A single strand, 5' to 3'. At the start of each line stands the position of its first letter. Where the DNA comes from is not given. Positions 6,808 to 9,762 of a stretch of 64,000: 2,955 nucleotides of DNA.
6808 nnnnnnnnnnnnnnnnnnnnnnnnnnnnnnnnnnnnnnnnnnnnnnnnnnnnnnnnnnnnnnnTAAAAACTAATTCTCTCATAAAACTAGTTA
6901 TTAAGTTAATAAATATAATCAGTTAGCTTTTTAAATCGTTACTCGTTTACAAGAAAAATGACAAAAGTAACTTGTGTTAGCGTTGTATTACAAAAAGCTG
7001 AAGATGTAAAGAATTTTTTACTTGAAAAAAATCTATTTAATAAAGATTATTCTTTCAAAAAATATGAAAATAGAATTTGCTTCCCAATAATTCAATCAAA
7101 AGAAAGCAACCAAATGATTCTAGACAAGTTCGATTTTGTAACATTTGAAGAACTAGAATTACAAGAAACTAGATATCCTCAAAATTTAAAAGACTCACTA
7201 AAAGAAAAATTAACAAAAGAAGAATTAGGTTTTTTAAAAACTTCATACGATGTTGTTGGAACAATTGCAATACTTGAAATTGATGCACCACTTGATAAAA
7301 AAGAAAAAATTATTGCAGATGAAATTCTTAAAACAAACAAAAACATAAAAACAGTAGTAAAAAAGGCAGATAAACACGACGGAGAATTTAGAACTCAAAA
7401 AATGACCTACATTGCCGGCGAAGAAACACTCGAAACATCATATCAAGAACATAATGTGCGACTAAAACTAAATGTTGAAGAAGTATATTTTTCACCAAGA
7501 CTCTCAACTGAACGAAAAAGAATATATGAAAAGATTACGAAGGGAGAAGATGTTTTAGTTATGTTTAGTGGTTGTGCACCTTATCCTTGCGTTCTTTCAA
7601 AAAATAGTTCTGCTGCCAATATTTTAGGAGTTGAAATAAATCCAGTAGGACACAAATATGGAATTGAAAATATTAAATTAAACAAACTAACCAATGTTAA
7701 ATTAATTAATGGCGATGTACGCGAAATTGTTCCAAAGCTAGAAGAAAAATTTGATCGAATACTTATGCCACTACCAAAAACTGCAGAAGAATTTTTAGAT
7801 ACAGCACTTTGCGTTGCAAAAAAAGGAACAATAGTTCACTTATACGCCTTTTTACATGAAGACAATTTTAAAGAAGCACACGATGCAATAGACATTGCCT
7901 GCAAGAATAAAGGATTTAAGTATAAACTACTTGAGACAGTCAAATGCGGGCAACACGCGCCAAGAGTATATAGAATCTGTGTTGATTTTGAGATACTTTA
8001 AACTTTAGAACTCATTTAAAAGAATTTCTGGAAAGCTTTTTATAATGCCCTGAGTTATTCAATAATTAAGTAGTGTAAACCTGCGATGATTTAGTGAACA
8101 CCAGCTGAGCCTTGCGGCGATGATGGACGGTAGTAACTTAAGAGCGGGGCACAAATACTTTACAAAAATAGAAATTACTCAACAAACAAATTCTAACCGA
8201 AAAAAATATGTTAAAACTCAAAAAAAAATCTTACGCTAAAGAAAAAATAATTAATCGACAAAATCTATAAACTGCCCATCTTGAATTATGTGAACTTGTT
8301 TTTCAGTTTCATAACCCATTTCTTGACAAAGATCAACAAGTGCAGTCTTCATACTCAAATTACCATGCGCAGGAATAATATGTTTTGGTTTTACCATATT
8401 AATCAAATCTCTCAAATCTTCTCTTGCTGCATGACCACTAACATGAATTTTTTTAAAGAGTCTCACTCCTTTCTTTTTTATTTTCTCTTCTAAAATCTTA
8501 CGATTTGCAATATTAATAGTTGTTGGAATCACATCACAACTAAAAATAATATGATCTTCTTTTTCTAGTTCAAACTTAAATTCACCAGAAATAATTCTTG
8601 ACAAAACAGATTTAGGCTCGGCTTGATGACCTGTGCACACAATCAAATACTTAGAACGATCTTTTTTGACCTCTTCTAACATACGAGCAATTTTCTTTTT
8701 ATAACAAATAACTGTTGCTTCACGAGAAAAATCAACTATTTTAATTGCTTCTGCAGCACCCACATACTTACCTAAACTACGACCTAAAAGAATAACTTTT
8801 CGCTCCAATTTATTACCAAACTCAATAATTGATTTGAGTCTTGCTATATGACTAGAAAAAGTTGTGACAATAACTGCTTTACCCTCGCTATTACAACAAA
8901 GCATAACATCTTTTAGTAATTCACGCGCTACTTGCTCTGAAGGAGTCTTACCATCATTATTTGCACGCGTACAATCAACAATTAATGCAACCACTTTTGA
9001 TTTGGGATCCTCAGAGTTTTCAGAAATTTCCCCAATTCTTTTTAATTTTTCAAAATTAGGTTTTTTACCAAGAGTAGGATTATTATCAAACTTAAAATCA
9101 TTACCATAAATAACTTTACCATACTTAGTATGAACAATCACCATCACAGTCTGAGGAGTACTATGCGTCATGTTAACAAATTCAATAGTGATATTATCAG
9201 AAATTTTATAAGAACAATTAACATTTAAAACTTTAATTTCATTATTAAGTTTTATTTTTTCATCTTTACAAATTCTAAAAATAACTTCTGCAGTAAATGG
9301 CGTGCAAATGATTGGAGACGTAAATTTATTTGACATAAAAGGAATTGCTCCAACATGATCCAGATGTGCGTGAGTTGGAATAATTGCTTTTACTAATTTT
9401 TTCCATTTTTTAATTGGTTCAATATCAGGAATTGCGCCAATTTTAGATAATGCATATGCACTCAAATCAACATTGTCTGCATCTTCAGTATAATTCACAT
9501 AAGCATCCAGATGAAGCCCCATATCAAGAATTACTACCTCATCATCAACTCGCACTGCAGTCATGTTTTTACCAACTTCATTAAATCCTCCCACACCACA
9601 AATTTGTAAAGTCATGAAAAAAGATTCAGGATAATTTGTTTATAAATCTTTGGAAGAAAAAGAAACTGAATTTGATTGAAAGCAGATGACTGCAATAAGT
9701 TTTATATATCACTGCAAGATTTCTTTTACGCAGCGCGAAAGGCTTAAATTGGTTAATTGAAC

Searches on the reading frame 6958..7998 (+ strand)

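Call 40: search_protein_families(library=pfam, proteins=[window:6958-7998:+], max_evalue=0.00001)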
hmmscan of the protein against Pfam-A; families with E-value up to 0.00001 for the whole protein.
window:6958-7998:+ (347 aa): 3 families
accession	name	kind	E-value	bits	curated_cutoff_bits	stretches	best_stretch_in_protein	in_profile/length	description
PF02475.24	TRM5-TYW2_MTfase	-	9.2e-40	136.7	28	1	160-319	1-160/164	TRM5/TYW2 methyltransferase domain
PF25133.1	TYW2_N_2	-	1.7e-19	70.1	27.7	1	77-157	1-79/79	TYW2 N-terminal domain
PF18093.7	Trm5_N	-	4.4e-06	26.8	22.7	0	6-49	1-44/47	tRNA methyltransferase 5 N-terminal domain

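Call 46: search_protein_families(library=ncbifam, proteins=[window:6958-7998:+], max_evalue=0.00001)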
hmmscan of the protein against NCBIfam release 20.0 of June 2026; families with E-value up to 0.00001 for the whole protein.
window:6958-7998:+ (347 aa): 8 families
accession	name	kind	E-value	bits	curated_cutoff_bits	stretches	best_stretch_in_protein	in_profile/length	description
NF047730.1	tRNAMtaseTrm5b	equivalog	2.8e-73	247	600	1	6-346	3-329/330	tRNA (guanine(37)-N1)-methyltransferase Trm5b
NF047728.1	tRNAMtaseTaw22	equivalog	6e-60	203.1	550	1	6-346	3-335/336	tRNA (guanine(37)-N1)/4-demethylwyosine(37)-methyltransferase Taw22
NF047732.1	tRNAMtaseTrm5bMeth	equivalog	8.6e-56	189.3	500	1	4-346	1-336/337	tRNA (guanine(37)-N1)-methyltransferase Trm5b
NF047729.1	tRNAMtaseTaw21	equivalog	8.3e-38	130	400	1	98-343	8-247/250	tRNA 4-demethylwyosine(37)-methyltransferase Taw21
NF047824.1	tRNAwyosineTaw2Meth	equivalog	5e-34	118.1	350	1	97-346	2-243/245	tRNA(Phe) (4-demethylwyosine(37)-C(7)) aminocarboxypropyltransferase Taw2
NF047823.1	tRNAwyosTaw2Pyroc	equivalog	3e-27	95.7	550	1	77-346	10-275/277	tRNA(Phe) (4-demethylwyosine(37)-C(7)) aminocarboxypropyltransferase Taw2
NF011529.0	PRK14968.1-3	equivalog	2.3e-07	30.4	162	1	191-290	28-127/198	putative methyltransferase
TIGR00479.1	rumA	equivalog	5.1e-07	28.9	183.55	1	109-286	205-386/432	23S rRNA (uracil(1939)-C(5))-methyltransferase RlmD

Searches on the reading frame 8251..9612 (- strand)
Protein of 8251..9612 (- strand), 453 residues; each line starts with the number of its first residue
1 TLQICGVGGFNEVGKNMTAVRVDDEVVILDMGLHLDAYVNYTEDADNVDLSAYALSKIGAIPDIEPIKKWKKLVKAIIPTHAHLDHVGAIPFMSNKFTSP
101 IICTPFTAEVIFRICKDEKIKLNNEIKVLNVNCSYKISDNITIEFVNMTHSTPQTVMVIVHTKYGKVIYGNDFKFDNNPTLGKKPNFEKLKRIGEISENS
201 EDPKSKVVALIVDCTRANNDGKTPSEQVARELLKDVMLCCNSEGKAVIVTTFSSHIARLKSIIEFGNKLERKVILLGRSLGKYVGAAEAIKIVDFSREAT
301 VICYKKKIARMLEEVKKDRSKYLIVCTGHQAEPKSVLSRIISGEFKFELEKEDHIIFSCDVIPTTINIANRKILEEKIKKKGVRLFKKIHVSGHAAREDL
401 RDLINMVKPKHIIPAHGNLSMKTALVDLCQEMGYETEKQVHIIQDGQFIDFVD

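Call 40: search_protein_families(library=pfam, proteins=[window:8251-9612:-], max_evalue=0.00001)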
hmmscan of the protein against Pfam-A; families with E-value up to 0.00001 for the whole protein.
window:8251-9612:- (453 aa): 4 families
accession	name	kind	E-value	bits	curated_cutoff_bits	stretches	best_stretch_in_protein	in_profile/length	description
PF22505.1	RNase_J_b_CASP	-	2.8e-23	82.5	27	1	246-368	3-118/126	Ribonuclease J, beta-CASP domain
PF07521.17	RMMBL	-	5.1e-13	49.3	21.6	1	387-436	9-60/63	Zn-dependent metallo-hydrolase RNA specificity domain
PF00753.33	Lactamase_B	-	1.9e-07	31.6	22.7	1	16-184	7-161/196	Metallo-beta-lactamase superfamily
PF12706.13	Lactamase_B_2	-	2.2e-07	31.1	27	1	66-174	21-144/200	Beta-lactamase superfamily domain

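Call 46: search_protein_families(library=ncbifam, proteins=[window:8251-9612:-], max_evalue=0.00001)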
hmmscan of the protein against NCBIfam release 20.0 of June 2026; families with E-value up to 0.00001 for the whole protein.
window:8251-9612:- (453 aa): 3 families
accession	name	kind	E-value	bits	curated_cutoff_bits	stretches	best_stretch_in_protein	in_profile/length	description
TIGR00649.1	MG423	subfamily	4.2e-125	418.2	400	1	3-451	2-417/546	RNase J family beta-CASP ribonuclease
NF047419.1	RNase_J1_RnjA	exception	6.8e-75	252.8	820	1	3-450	3-416/549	ribonuclease J1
TIGR03675.1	arCOG00543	equivalog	3.9e-15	55.1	580.2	1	3-160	176-319/631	beta-CASP ribonuclease aCPSF1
